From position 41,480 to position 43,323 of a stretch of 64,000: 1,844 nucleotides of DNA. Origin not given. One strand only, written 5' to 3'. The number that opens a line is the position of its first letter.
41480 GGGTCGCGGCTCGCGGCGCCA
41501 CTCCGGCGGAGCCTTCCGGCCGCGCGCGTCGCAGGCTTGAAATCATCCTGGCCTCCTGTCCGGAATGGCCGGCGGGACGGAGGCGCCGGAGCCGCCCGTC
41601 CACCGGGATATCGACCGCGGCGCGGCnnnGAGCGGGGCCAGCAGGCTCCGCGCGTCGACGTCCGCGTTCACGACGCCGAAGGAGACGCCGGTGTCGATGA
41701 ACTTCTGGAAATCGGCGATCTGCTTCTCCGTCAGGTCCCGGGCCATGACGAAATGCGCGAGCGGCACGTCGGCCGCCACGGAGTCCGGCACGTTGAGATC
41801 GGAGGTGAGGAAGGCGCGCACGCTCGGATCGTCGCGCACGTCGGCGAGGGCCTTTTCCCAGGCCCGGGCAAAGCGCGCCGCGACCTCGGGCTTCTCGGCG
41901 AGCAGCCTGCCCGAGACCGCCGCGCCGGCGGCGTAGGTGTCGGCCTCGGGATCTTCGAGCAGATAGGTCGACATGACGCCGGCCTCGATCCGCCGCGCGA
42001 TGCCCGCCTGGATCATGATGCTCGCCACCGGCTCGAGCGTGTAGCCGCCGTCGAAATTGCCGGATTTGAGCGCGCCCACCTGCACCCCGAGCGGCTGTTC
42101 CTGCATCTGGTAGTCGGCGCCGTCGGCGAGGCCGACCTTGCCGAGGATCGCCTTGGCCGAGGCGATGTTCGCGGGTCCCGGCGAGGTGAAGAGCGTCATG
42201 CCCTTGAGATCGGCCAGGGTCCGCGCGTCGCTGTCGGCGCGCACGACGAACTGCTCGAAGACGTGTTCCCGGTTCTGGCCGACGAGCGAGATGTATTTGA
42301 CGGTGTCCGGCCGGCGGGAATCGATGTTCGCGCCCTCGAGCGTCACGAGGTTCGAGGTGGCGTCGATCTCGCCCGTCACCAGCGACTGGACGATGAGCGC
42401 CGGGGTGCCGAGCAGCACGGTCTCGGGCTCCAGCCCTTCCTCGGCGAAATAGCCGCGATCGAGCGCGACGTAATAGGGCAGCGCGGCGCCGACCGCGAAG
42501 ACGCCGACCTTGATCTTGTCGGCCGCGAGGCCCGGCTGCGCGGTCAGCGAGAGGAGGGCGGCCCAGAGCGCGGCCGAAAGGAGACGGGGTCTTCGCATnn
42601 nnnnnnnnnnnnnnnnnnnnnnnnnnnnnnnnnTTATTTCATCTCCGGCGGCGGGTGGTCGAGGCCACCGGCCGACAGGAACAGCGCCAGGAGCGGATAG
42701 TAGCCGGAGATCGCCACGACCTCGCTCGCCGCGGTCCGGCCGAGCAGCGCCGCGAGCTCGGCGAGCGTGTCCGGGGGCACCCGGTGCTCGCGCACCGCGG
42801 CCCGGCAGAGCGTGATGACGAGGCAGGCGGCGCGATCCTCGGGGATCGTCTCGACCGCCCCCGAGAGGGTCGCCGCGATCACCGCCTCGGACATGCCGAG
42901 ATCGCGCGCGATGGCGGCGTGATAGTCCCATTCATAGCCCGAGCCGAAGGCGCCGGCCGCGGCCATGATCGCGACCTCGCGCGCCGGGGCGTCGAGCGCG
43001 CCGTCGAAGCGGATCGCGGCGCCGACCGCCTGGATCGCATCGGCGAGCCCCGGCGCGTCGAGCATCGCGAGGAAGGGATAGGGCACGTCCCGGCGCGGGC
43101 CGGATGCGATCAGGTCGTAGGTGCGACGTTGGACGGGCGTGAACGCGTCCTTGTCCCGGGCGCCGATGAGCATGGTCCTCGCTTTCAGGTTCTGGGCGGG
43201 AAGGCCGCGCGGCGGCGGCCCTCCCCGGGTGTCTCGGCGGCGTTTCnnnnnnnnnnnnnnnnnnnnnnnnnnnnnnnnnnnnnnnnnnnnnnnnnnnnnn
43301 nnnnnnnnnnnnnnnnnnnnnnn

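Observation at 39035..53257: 16 co-directional genes (two importers, Rieske oxygenase, cyclase-type hydrolase, C-N hydrolase, tandem cupins, CoxG, CMD, QOR) facing an XRE-cupin regulator: an undescribed catabolic supercluster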

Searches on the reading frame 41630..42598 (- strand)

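Call 5: search_protein_families(library=pfam, proteins=[window:41630-42598:-])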
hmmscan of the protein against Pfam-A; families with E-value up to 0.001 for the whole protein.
seq(323 aa): 3 families
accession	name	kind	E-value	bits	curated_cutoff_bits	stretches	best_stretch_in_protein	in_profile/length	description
PF09084.16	NMT1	-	3e-16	60.4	20.5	1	40-258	5-213/216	NMT1/THI5 like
PF13379.11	NMT1_2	-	4.1e-07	30.5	24.7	0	27-81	6-60/252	NMT1-like family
PF16868.10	NMT1_3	-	4.4e-05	23.7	27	1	109-195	89-176/289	NMT1-like family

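Call 6: search_protein_families(library=ncbifam, max_evalue=0.00001, proteins=[window:41630-42598:-])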
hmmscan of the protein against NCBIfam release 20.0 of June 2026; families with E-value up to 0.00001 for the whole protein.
seq(323 aa): 2 families
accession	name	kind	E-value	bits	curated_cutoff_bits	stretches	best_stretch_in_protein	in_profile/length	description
TIGR01728.1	SsuA_fam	subfamily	3.7e-10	39.5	163.5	1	29-319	1-283/290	aliphatic sulfonate ABC transporter substrate-binding protein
TIGR02122.1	TRAP_TAXI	subfamily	1.4e-07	30.7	84.35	1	95-194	107-205/320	TAXI family TRAP transporter solute-binding subunit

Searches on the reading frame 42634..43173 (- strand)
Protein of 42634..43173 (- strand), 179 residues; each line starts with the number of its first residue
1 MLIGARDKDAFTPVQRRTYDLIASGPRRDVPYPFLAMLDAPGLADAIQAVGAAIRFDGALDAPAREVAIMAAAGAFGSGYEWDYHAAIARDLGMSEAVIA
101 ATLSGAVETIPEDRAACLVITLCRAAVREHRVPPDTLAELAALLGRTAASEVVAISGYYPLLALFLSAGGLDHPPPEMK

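Call 5: search_protein_families(library=pfam, proteins=[window:42637-43173:-])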
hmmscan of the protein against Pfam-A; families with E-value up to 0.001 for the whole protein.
seq(179 aa): 1 family
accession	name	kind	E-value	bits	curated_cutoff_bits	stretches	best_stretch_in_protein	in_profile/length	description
PF02627.25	CMD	-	4.9e-10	39.7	23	1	41-109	1-69/84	Carboxymuconolactone decarboxylase family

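Call 6: search_protein_families(library=ncbifam, max_evalue=0.00001, proteins=[window:42637-43173:-])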
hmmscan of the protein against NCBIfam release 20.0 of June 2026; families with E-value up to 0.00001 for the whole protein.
seq(179 aa): 0 families

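Call 53: search_solved_structures(query=window:42634-43173:-, max_evalue=1)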
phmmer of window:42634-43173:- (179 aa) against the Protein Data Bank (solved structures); distinct sequences matched with E-value up to 1: 3.
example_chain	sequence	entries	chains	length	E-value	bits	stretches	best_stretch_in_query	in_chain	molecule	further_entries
2fug_2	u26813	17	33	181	0.27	14.3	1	110-161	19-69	NADH-quinone oxidoreductase chain 2 | NADH-QUINONE OXIDOREDUCTASE SUBUNIT 2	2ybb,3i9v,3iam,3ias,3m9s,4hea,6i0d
2ouw_A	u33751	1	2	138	0.67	13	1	48-103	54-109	Alkylhydroperoxidase AhpD core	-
7y4r_A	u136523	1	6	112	0.71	12.9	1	54-108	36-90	CMD domain-containing protein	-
